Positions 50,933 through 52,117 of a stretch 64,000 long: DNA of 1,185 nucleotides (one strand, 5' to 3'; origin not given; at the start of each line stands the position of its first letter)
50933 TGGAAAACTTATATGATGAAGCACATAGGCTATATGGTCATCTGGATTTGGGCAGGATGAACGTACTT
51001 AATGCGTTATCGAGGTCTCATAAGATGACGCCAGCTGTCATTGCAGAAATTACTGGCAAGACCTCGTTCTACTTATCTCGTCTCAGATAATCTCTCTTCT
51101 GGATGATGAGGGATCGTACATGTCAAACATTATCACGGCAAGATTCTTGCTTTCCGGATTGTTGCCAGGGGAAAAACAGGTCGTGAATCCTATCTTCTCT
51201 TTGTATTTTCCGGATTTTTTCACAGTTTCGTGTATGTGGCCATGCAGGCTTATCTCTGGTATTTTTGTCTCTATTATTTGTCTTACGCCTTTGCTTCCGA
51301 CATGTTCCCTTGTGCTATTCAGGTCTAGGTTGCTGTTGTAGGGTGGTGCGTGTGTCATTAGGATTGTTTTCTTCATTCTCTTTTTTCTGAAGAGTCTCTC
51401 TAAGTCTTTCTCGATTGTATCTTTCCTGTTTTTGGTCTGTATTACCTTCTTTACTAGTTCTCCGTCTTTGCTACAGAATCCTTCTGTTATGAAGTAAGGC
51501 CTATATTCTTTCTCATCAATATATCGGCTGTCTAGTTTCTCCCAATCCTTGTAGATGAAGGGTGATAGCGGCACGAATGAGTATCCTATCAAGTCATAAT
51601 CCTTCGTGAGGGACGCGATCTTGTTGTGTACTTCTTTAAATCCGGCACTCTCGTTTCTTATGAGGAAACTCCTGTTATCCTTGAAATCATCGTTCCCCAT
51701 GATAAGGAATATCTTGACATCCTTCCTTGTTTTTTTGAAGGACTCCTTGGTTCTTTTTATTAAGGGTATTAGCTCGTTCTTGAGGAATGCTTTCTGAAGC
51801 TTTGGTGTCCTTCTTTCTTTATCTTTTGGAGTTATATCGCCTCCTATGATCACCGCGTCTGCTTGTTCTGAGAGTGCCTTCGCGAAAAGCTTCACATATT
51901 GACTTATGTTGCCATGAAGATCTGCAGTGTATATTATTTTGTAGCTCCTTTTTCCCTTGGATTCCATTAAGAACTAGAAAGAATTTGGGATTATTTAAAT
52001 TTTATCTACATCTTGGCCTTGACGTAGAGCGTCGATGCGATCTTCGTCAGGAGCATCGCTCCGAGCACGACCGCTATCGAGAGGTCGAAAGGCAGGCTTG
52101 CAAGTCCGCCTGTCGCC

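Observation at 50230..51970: AT-rich convergent pair: minimal nucleotidyltransferase plus calcineurin-like phosphoesterase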

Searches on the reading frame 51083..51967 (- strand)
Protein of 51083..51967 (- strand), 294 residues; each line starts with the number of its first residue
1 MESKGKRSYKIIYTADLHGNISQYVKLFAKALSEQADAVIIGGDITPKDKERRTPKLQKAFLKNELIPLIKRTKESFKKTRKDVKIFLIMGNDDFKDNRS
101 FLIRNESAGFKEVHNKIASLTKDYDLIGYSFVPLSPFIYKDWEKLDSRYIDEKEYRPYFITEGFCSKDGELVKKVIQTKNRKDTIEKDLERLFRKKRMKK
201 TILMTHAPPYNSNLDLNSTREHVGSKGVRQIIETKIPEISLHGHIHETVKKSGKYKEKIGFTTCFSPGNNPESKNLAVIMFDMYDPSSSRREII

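Call 3: search_protein_families(library=pfam, proteins=[window:51083-51967:-], max_evalue=0.1)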
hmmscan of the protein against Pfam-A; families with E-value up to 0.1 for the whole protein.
window:51083-51967:- (294 aa): 3 families
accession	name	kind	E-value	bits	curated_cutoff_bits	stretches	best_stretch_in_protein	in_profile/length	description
PF00149.33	Metallophos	-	5e-15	56.9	21.5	1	10-247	2-190/191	Calcineurin-like phosphoesterase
PF14582.11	Metallophos_3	-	1.4e-09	38.1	28.2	2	191-270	166-239/259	Metallophosphoesterase, calcineurin superfamily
PF12850.12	Metallophos_2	-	0.00015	22.3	27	0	10-49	2-37/154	Calcineurin-like phosphoesterase superfamily domain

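Call 4: search_protein_families(library=padloc, proteins=[window:51083-51967:-], max_evalue=1)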
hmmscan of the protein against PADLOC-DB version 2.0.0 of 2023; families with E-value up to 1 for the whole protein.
window:51083-51967:- (294 aa): 2 families
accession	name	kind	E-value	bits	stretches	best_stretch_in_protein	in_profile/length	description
PDLC04908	PDC-S10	-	3.2e-12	44.2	2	198-252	135-188/223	-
PDLC01513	Cas8a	-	0.0032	15.1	1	164-241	61-135/327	CAS-I-A; effector_LS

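Call 5: search_protein_families(library=ncbifam, proteins=[window:51083-51967:-], max_evalue=1)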
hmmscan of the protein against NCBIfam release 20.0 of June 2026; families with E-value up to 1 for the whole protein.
window:51083-51967:- (294 aa): 6 families
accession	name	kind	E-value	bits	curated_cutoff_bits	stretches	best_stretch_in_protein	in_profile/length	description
TIGR03729.1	acc_ester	subfamily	0.0011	18.5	148.25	1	72-250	48-223/239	putative phosphoesterase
TIGR00040.1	yfcE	subfamily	0.011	15.8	56.25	1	10-116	2-87/158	YfcE family phosphodiesterase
NF001186.0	PRK00155.2-3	equivalog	0.013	15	253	1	51-101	16-66/224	2-C-methyl-D-erythritol 4-phosphate cytidylyltransferase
NF003743.0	PRK05340.1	equivalog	0.019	14.2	134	0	206-251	158-203/242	UDP-2,3-diacylglucosamine diphosphatase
TIGR00619.1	sbcd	subfamily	0.052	13.3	77.65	1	28-99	32-91/252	exonuclease subunit SbcD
NF006988.0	PRK09453.1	equivalog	0.085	12.7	117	1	10-45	2-37/183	phosphodiesterase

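Call 8: search_solved_structures(query=window:51086-51967:-, max_evalue=0.01)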
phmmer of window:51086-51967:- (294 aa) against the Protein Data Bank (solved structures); distinct sequences matched with E-value up to 0.01: 0.

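Call 9: find_homologous_proteins(query=window:51086-51967:-, max_evalue=0.001)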
Query window:51086-51967:- (294 aa): 1400 proteins with E <= 0.001 among 2528 candidates; the best 120 are listed.
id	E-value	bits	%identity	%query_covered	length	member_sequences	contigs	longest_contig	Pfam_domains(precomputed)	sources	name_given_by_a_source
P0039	1.8e-191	652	100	100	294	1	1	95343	PF00149.34,PF14582.12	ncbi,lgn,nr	ncbi:metallophosphoesterase [Candidatus Woesearchaeota archaeon]|nr:metallophosphoesterase [Candidat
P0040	2.1e-89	318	54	98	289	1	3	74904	PF00149.34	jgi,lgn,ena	-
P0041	7.6e-86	306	48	99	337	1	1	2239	PF00149.34,PF14582.12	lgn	-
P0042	6.9e-84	300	50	99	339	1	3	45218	PF12850.13,PF00149.34,PF14582.12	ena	-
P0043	7.5e-84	299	49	99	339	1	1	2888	PF00149.34,PF14582.12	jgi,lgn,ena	-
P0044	1.2e-83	299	48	98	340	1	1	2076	PF00149.34,PF14582.12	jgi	jgi:Icc-related predicted phosphoesterase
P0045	8.0e-83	296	48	100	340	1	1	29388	PF00149.34,PF14582.12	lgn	-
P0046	1.5e-82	295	52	99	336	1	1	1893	PF00149.34,PF14582.12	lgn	-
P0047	2.2e-82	295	49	100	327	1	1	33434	PF00149.34,PF14582.12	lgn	-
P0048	4.8e-82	293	49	99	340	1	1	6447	PF00149.34,PF14582.12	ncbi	-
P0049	5.0e-82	293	49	98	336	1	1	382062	PF12850.13,PF00149.34,PF14582.12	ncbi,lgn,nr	ncbi:MAG: metallophosphoesterase [Candidatus Nanoarchaeia archaeon]|nr:metallophosphoesterase [Candi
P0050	7.7e-82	293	48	99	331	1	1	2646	PF00149.34,PF14582.12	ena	-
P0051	1.1e-81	292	49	99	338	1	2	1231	PF00149.34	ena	-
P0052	2.8e-81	291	50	97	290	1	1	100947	PF12850.13,PF00149.34,PF14582.12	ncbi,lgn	-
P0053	6.1e-81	290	48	98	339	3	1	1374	PF00149.34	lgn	-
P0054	1.2e-80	289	47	100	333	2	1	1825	PF00149.34,PF14582.12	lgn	-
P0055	4.4e-80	287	47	98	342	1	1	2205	PF12850.13,PF00149.34,PF14582.12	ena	-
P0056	5.9e-80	287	48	98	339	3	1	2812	PF12850.13,PF00149.34,PF14582.12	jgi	-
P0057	5.5e-78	280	46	98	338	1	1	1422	PF00149.34,PF14582.12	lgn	-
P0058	6.0e-78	280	48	99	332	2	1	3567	PF00149.34,PF14582.12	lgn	-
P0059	1.6e-77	279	46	100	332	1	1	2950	PF12850.13,PF00149.34,PF14582.12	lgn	-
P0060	1.8e-77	278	51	97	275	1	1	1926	PF00149.34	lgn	-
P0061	2.0e-77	278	46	98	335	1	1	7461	PF00149.34,PF14582.12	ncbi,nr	ncbi:hypothetical protein GF378_03365 [Candidatus Pacearchaeota archaeon]|nr:hypothetical protein [C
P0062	4.4e-77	277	47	98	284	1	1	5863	PF12850.13,PF00149.34,PF14582.12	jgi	jgi:Icc-related predicted phosphoesterase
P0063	6.2e-77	277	46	99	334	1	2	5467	PF12850.13,PF00149.34,PF14582.12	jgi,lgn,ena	jgi:Icc-related predicted phosphoesterase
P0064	4.5e-76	274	48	95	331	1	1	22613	PF00149.34,PF14582.12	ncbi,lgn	-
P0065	2.4e-75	271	47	98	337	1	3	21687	PF00149.34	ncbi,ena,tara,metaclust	tara:strand:- start:1553 stop:2566 length:1014 start_codon:yes stop_codon:yes gene_type:complete|met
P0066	8.9e-75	270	45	100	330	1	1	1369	PF12850.13,PF00149.34,PF14582.12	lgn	-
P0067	1.1e-74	269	49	99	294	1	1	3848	PF00149.34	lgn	-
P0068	1.2e-74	269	47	97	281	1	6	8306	PF00149.34,PF14582.12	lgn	-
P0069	1.7e-74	269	46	100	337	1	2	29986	PF00149.34,PF14582.12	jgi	jgi:uncharacterized protein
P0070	2.0e-74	268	50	92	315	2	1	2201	PF00149.34,PF14582.12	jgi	-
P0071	7.2e-74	267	47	100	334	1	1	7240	PF00149.34,PF14582.12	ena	-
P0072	1.4e-72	262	47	97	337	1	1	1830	PF00149.34,PF14582.12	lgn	-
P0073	2.9e-72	261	49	97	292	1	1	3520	PF00149.34,PF14582.12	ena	-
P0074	9.1e-71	256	43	98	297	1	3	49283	PF00149.34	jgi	-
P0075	2.0e-70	255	46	94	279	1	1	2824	PF12850.13,PF00149.34,PF14582.12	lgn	-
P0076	5.2e-70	254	47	97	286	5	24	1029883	PF00149.34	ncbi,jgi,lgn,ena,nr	ncbi:hypothetical protein HOK68_00875 [Candidatus Woesearchaeota archaeon]|jgi:uncharacterized prote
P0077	1.7e-69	252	49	98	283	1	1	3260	PF12850.13,PF00149.34,PF14582.12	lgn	-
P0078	3.3e-69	251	45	97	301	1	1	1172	PF12850.13,PF00149.34,PF14582.12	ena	-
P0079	9.5e-69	250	45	98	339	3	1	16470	PF00149.34,PF14582.12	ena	-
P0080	1.8e-68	249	43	99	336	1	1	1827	PF12850.13,PF00149.34,PF14582.12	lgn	-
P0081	6.7e-68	247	42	98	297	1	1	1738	PF00149.34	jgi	jgi:Icc-related predicted phosphoesterase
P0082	5.3e-67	244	48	98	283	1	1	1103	PF12850.13,PF00149.34,PF14582.12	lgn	-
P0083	9.4e-67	243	46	97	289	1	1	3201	PF00149.34,PF14582.12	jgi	-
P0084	4.2e-66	241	47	96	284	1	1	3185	PF12850.13,PF00149.34,PF14582.12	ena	-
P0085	2.5e-65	239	46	92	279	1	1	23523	PF12850.13,PF14582.12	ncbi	ncbi:MAG: metallophosphoesterase [Candidatus Woesearchaeota archaeon]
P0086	5.2e-65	238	43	97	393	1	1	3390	PF00149.34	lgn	-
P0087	1.5e-64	236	46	97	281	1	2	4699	PF12850.13,PF00149.34,PF14582.12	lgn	-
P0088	1.9e-64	236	43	98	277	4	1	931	PF00149.34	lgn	-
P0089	5.6e-64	234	44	96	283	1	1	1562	PF00149.34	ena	-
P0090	6.4e-64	234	45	97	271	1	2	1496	PF00149.34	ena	-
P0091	5.2e-63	231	43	98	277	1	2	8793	PF00149.34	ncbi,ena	-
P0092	5.4e-63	231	43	98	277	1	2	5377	PF00149.34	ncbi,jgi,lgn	-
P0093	5.4e-63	231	44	97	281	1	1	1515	PF00149.34,PF14582.12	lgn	-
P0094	9.7e-63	230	43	98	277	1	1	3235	PF00149.34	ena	-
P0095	1.0e-62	230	44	97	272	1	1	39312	PF00149.34,PF14582.12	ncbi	-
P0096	1.2e-62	230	44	89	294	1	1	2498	PF12850.13,PF00149.34,PF14582.12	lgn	-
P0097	1.3e-62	230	43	97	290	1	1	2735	PF00149.34,PF14582.12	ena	-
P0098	1.9e-62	229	42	98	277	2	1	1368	PF00149.34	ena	-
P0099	2.8e-62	229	44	98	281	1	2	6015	PF12850.13,PF00149.34,PF14582.12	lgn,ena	-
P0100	1.9e-61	226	43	98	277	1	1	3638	PF00149.34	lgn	-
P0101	2.2e-61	226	43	96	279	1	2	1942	PF12850.13,PF00149.34,PF14582.12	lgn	-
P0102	3.3e-61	225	42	96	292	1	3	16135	PF00149.34,PF14582.12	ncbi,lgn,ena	-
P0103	4.6e-61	225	42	98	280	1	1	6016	PF00149.34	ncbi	-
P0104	8.1e-61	224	44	97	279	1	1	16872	PF12850.13,PF00149.34,PF14582.12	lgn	-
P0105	1.0e-60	223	43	98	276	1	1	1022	PF00149.34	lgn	-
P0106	1.3e-60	223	39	97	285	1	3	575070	PF12850.13,PF00149.34,PF14582.12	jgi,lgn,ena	-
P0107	2.4e-60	222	45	97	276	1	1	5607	PF00149.34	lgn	-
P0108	2.4e-60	222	43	93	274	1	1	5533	PF12850.13,PF00149.34,PF14582.12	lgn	-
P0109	1.1e-59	220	44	97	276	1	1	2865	PF12850.13,PF00149.34,PF14582.12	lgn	-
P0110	3.0e-59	219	41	98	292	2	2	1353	PF00149.34,PF14582.12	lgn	-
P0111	3.1e-59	219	42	97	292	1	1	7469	PF12850.13,PF00149.34,PF14582.12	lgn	-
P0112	5.9e-59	218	40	98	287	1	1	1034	PF12850.13,PF00149.34,PF14582.12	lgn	-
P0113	1.0e-58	217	40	97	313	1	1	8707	PF00149.34,PF14582.12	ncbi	-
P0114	1.1e-58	217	41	92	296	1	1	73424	PF00149.34,PF14582.12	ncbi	-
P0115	1.4e-58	217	41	97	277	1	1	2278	PF12850.13,PF00149.34,PF14582.12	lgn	-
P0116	2.7e-58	216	41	97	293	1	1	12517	PF00149.34,PF14582.12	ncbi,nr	ncbi:MAG: metallophosphoesterase [Nanoarchaeota archaeon]|nr:metallophosphoesterase [Nanoarchaeota a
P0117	3.5e-58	215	41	96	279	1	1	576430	PF12850.13,PF00149.34,PF14582.12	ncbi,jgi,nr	ncbi:hypothetical protein C4573_03815 [Candidatus Woesearchaeota archaeon]|nr:MAG: hypothetical prot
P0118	5.2e-58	215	41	96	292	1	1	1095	PF00149.34,PF14582.12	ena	-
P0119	6.3e-58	214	42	97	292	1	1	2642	PF00149.34,PF14582.12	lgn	-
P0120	3.4e-57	212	42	90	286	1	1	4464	PF00149.34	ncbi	-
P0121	4.7e-57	211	40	97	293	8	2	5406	PF00149.34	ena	-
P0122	5.4e-57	211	41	97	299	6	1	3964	PF00149.34,PF14582.12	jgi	-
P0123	7.4e-57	211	42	93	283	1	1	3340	PF00149.34,PF14582.12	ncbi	-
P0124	1.1e-56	210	42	97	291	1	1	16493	PF12850.13,PF00149.34,PF14582.12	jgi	jgi:Icc-related predicted phosphoesterase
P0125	1.3e-56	210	40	94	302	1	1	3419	PF00149.34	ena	-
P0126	3.1e-56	209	44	93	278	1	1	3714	PF12850.13,PF00149.34,PF14582.12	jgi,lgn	jgi:hypothetical protein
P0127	3.3e-56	209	43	97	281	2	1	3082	PF00149.34,PF14582.12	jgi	jgi:Icc-related predicted phosphoesterase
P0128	5.1e-56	208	41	97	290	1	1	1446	PF00149.34,PF14582.12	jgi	jgi:uncharacterized protein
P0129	5.8e-56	208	42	89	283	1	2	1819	PF00149.34,PF14582.12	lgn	-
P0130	7.0e-56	208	39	97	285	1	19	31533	PF00149.34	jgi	jgi:Icc-related predicted phosphoesterase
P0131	7.2e-56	208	43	89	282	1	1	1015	PF00149.34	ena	-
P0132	8.9e-56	207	40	92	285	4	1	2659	PF00149.34,PF14582.12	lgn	-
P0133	1.2e-55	207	41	97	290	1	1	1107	PF00149.34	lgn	-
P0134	1.3e-55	207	44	89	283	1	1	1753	PF00149.34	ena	-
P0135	1.3e-55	207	39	98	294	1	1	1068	PF00149.34,PF14582.12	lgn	-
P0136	1.6e-55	206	40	97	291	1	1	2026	PF12850.13,PF00149.34,PF14582.12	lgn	-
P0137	1.6e-55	206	41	98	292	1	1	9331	PF00149.34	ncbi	-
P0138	2.6e-55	206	40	96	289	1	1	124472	PF00149.34,PF14582.12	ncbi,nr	ncbi:MAG: metallophosphoesterase [Candidatus Pacearchaeota archaeon]|nr:metallophosphoesterase [Cand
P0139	2.8e-55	206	40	97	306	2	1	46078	PF00149.34,PF14582.12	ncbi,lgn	-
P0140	3.1e-55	206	40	97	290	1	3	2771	PF12850.13,PF00149.34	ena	-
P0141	3.2e-55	205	42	89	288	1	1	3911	PF00149.34,PF14582.12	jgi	jgi:Icc-related predicted phosphoesterase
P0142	3.3e-55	205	40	96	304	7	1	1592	PF00149.34,PF14582.12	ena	-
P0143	3.3e-55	205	43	92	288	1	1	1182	PF00149.34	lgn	-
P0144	3.7e-55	205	41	94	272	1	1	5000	PF12850.13,PF00149.34,PF14582.12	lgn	-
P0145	4.9e-55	205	39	89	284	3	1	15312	PF00149.34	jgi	-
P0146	5.1e-55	205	42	97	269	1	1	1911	PF00149.34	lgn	-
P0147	5.8e-55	205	40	97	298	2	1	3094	PF00149.34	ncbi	-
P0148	6.0e-55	205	39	95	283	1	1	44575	PF12850.13,PF00149.34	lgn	-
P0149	6.1e-55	205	39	97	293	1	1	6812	PF00149.34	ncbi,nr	ncbi:MAG: metallophosphoesterase [Nanoarchaeota archaeon]|nr:metallophosphoesterase [Nanoarchaeota a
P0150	6.7e-55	204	40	97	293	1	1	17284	PF00149.34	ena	-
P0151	7.1e-55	204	41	97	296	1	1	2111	PF00149.34,PF14582.12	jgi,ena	-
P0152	7.2e-55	204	41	97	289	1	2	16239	PF00149.34,PF14582.12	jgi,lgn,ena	jgi:Icc-related predicted phosphoesterase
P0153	8.0e-55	204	39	97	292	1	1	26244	PF00149.34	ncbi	-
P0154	9.1e-55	204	39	98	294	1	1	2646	PF00149.34,PF14582.12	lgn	-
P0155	1.2e-54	204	39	98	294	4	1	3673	PF00149.34,PF14582.12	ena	-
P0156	1.3e-54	203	41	96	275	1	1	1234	PF00149.34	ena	-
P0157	1.4e-54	203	39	97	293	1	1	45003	PF00149.34,PF14582.12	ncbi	ncbi:MAG: metallophosphoesterase [Nanoarchaeota archaeon]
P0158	1.4e-54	203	40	89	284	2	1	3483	PF00149.34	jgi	-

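Call 31: search_protein_families(library=pfam, proteins=[P0049, P0065, P0045], max_evalue=1)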
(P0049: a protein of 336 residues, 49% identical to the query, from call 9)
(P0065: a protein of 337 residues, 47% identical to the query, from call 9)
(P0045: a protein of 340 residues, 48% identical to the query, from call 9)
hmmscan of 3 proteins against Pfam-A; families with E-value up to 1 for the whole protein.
P0049 (336 aa): 7 families
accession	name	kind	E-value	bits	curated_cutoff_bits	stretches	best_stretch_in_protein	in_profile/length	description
PF00149.33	Metallophos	-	3e-14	54.3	21.5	1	52-289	1-190/191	Calcineurin-like phosphoesterase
PF14582.11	Metallophos_3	-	5e-07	29.8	28.2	1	52-311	6-238/259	Metallophosphoesterase, calcineurin superfamily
PF12850.12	Metallophos_2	-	2.8e-06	27.9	27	1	53-93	2-37/154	Calcineurin-like phosphoesterase superfamily domain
PF01402.27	RHH_1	-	0.004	17.5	20.5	1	4-39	2-36/39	Ribbon-helix-helix protein, copG family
PF19583.5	ODP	-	0.05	13.9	27.2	1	43-131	119-178/194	ODP family beta lactamase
PF17723.7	RHH_8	-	0.069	13.7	25.4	1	18-43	20-45/119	Ribbon-Helix-Helix transcriptional regulator family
PF13462.12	Thioredoxin_4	-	0.1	13.2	23.2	1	14-106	77-164/165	Thioredoxin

P0065 (337 aa): 4 families
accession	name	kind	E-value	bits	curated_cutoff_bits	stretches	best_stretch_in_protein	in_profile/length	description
PF00149.33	Metallophos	-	2.1e-11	45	21.5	1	54-290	3-190/191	Calcineurin-like phosphoesterase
PF14582.11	Metallophos_3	-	0.0004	20.2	28.2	1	54-139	8-91/259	Metallophosphoesterase, calcineurin superfamily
PF12850.12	Metallophos_2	-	0.0017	18.8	27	1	54-90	3-37/154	Calcineurin-like phosphoesterase superfamily domain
PF01402.27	RHH_1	-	0.026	14.9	20.5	1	4-40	2-37/39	Ribbon-helix-helix protein, copG family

P0045 (340 aa): 5 families
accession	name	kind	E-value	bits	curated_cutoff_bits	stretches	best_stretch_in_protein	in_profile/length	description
PF00149.33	Metallophos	-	6.8e-13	49.9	21.5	1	54-292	2-190/191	Calcineurin-like phosphoesterase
PF14582.11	Metallophos_3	-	3.1e-08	33.7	28.2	2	54-96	7-49/259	Metallophosphoesterase, calcineurin superfamily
PF12850.12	Metallophos_2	-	3.7e-05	24.2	27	1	54-92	2-37/154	Calcineurin-like phosphoesterase superfamily domain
PF01402.27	RHH_1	-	0.0038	17.6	20.5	1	4-40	2-37/39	Ribbon-helix-helix protein, copG family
PF17723.7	RHH_8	-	0.011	16.3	25.4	1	12-45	14-49/119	Ribbon-Helix-Helix transcriptional regulator family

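Call 45: search_solved_structures(query=A2, max_evalue=1)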
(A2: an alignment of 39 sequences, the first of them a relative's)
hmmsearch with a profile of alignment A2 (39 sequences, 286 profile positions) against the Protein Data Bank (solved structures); distinct sequences matched with E-value up to 1: 9.
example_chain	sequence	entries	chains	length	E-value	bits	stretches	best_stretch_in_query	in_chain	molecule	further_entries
2yvt_A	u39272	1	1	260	2.1e-06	30.2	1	183-241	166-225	Hypothetical protein aq_1956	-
3rl4_A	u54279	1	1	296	0.01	18.1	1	193-258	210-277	Metallophosphoesterase MPPED2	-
2hyp_A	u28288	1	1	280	0.014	17.7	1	184-240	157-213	Hypothetical protein RV0805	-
2hy1_A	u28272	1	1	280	0.019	17.3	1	184-240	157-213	Rv0805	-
3ib7_A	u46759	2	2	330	0.03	16.6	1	184-240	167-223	Icc protein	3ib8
2hyo_A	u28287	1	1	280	0.034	16.4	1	184-240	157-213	Rv0805N97A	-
1su1_A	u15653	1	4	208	0.17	14.2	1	4-51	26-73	Hypothetical protein yfcE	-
3qfm_A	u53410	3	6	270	0.18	14.1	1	1-49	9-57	Putative uncharacterized protein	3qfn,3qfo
1uf3_A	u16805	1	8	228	0.2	13.9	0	6-50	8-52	hypothetical protein TT1561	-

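Call 49: search_protein_families(library=ncbifam, proteins=[P0049], max_evalue=0.01)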
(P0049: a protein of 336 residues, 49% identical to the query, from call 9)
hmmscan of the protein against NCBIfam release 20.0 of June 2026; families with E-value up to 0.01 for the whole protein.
P0049 (336 aa): 6 families
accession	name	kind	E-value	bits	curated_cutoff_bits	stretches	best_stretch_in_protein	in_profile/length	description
TIGR02606.1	antidote_CC2985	hypoth_equivalog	4e-08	33.2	46.2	1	5-44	3-42/70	type II toxin-antitoxin system ParD family antitoxin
NF003381.0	PRK04460.1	equivalog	7.5e-05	22.8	105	1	4-51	7-54/139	nickel-responsive transcriptional regulator NikR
NF006988.0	PRK09453.1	equivalog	7.7e-05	22.6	117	1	53-96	2-45/183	phosphodiesterase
NF058555.1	TransRegCdrSHalo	equivalog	0.00018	21.4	100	1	3-40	3-40/61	transcriptional regulator CdrS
NF002815.0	PRK02967.1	equivalog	0.00058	19.9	83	1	1-46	1-46/139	nickel-responsive transcriptional regulator NikR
NF002169.0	PRK01002.1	subfamily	0.0053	16.7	111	0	2-48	5-51/141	nickel responsive regulator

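Call 56: predict_structure(alignment_id=A2)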
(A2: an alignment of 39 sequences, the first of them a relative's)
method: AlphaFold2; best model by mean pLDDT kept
length: 294 residues; sequences in the alignment: 39
mean_pLDDT: 95.7   pTM: 0.93
mean pLDDT of the five models: 95.7, 95.7, 95.5, 94.9, 94.8
residues with pLDDT >= 90: 280; 70-90: 9; 50-70: 2; < 50: 3
segments of 3 or more residues with pLDDT < 50: 1-3
pLDDT, mean of each block of 10 residues (from residue 1): 71 98 98 97 96 96 99 95 95 98 98 97 97 97 97 94 96 96 97 92 98 96 97 98 96 97 98 96 96 98
secondary structure, 60 per line:
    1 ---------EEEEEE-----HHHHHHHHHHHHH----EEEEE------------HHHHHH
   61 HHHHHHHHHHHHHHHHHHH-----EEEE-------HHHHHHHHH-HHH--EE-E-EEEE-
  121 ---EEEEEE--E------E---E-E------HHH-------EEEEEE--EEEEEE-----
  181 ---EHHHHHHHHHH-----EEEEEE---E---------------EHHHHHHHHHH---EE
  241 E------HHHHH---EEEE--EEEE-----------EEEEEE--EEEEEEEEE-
elements in order: E10-15 H21-33 E38-42 H55-79 E85-88 H96-104 E116-119 E124-129 E162-167 E170-175 H185-194 E200-205 H226-235 E239-241 H248-252 E256-259 E262-265 E277-282 E285-293

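Call 59: find_encoding_contigs(protein=P0040, flank=4000, max_places=2)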
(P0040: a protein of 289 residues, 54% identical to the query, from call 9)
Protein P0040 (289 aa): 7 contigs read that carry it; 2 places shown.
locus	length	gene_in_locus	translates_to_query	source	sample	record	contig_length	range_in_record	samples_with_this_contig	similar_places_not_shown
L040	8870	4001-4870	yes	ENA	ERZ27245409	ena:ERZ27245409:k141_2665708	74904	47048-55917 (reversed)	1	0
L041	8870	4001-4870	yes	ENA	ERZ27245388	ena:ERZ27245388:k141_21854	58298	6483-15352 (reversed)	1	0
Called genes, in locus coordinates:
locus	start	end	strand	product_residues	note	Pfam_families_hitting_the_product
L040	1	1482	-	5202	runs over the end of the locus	PF17957:Big_7 (faint), PF13750:Big_3_3 (faint), PF19077:Big_13 (faint), PF07705:CARDB (weak)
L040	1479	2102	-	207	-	-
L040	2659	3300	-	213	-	PF19502:DUF6036 (weak)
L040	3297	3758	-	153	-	-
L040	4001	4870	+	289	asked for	PF00149:Metallophos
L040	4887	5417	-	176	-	-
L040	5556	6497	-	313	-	-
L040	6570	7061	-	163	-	-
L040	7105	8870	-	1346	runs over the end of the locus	PF13620:CarboxypepD_reg (weak), PF01935:DUF87, PF05872:HerA_C (faint), PF13431:TPR_17 (faint), PF07719:TPR_2 (faint), PF13174:TPR_6 (faint), PF13428:TPR_14 (faint), PF14559:TPR_19 (weak)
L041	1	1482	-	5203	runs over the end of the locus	PF13750:Big_3_3 (faint), PF19077:Big_13 (faint), PF07705:CARDB (weak)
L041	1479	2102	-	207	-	-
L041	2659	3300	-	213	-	PF19502:DUF6036 (weak)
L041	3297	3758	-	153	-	-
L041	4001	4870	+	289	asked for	PF00149:Metallophos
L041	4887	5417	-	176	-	-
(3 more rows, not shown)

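Call 60: find_encoding_contigs(protein=P0076, flank=4000, max_places=2)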
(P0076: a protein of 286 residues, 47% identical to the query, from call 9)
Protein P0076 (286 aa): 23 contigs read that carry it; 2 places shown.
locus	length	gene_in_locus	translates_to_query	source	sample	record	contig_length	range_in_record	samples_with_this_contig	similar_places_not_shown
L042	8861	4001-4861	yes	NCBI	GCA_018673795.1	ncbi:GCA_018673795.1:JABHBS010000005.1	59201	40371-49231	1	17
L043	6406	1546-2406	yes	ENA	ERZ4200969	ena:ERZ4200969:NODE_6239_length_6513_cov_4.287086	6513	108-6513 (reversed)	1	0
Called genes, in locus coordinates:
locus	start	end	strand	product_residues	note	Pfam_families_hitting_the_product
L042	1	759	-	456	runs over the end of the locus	-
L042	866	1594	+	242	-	PF00588:SpoU_methylase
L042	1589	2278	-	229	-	-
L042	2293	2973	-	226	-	-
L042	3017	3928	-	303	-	PF00557:Peptidase_M24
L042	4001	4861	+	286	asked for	PF00149:Metallophos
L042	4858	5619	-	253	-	-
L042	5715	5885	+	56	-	-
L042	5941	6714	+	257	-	-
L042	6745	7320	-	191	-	-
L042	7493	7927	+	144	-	PF06935:DUF1284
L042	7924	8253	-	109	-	-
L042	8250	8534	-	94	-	-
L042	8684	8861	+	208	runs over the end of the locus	-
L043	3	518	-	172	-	?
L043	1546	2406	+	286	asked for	PF00149:Metallophos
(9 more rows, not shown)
